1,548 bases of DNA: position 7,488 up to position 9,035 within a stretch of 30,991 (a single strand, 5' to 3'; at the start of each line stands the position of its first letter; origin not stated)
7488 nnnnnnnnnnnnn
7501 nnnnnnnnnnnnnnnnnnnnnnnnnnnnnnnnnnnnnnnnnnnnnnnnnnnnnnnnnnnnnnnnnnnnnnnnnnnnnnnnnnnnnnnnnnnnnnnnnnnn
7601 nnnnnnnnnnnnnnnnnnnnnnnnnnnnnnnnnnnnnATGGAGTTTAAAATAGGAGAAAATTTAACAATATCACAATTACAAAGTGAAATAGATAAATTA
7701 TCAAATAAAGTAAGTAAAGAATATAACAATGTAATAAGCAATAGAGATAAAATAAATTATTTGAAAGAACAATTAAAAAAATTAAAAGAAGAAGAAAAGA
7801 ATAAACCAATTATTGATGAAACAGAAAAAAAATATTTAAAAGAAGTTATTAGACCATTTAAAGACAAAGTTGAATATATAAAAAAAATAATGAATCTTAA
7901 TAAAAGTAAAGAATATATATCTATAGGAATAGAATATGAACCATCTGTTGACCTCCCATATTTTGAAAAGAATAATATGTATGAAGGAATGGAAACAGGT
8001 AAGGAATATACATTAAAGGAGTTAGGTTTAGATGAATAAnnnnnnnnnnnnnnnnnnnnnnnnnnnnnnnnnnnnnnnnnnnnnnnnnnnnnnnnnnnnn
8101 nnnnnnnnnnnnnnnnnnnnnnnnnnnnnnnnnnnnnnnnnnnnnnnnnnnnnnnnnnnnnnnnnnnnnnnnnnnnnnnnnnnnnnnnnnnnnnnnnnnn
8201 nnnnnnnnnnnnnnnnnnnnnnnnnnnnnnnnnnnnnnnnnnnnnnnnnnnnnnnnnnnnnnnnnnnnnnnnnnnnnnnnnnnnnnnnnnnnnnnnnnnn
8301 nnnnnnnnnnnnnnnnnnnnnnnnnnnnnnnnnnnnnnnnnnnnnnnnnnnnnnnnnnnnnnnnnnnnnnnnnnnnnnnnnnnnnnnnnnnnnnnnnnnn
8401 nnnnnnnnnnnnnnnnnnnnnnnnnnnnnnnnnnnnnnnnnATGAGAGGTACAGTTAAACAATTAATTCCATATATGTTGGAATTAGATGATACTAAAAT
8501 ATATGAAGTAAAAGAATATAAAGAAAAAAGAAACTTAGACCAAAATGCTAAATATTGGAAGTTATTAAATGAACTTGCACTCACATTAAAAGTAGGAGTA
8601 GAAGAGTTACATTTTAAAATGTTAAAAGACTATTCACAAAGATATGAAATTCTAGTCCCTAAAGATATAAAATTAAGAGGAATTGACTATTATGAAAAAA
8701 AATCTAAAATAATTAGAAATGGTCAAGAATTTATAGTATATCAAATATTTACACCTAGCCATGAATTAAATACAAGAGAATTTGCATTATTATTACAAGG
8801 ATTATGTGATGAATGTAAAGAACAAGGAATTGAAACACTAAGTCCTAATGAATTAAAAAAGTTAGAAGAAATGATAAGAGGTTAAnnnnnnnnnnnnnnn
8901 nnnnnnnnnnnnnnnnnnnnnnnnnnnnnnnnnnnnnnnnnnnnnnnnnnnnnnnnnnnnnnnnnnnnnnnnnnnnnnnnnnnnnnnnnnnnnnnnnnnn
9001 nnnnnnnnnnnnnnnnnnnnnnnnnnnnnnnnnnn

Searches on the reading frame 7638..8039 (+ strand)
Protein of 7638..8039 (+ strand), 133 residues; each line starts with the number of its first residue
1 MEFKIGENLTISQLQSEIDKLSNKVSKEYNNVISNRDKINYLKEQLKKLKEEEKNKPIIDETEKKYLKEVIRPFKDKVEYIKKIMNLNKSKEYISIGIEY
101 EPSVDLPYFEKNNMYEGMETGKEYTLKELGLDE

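Call 12: search_protein_families(library=pfam, proteins=[window:7638-8039:+], max_evalue=0.01)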
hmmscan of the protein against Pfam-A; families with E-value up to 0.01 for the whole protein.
window:7638-8039:+ (133 aa): 2 families
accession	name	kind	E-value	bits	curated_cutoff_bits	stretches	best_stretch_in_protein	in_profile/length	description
PF21523.3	ParM_N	-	0.00081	19.9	27.4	1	4-85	37-118/159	Plasmid segregation protein ParM, C-terminal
PF25014.1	NET2A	-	0.0086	16.4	33.1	0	7-84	123-203/235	NET2A-like domain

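Call 13: search_protein_families(library=phrogs, proteins=[window:7638-8039:+], max_evalue=0.001)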
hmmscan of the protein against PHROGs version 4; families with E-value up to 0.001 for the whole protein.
window:7638-8039:+ (133 aa): 0 families

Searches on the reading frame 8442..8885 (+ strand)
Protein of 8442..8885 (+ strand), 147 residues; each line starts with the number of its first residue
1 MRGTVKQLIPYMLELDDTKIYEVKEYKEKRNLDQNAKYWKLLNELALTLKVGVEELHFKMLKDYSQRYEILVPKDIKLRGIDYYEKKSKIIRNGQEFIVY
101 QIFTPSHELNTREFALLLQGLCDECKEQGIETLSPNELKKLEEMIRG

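Call 12: search_protein_families(library=pfam, proteins=[window:8442-8885:+], max_evalue=0.01)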
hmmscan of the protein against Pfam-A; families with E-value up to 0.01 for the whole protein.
window:8442-8885:+ (147 aa): 1 family
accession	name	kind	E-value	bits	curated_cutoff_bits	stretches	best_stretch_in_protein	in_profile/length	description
PF05772.17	NinB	-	0.0017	18.6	23.8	1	15-49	25-59/131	NinB protein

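Call 13: search_protein_families(library=phrogs, proteins=[window:8442-8885:+], max_evalue=0.001)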
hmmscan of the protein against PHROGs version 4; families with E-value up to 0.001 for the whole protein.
window:8442-8885:+ (147 aa): 1 family
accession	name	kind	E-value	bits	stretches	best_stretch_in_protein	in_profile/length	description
phrog_72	-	DNA, RNA and nucleotide metabolism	4.4e-13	50.7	1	13-141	33-151/161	NinB/ Orf homologous recombination mediator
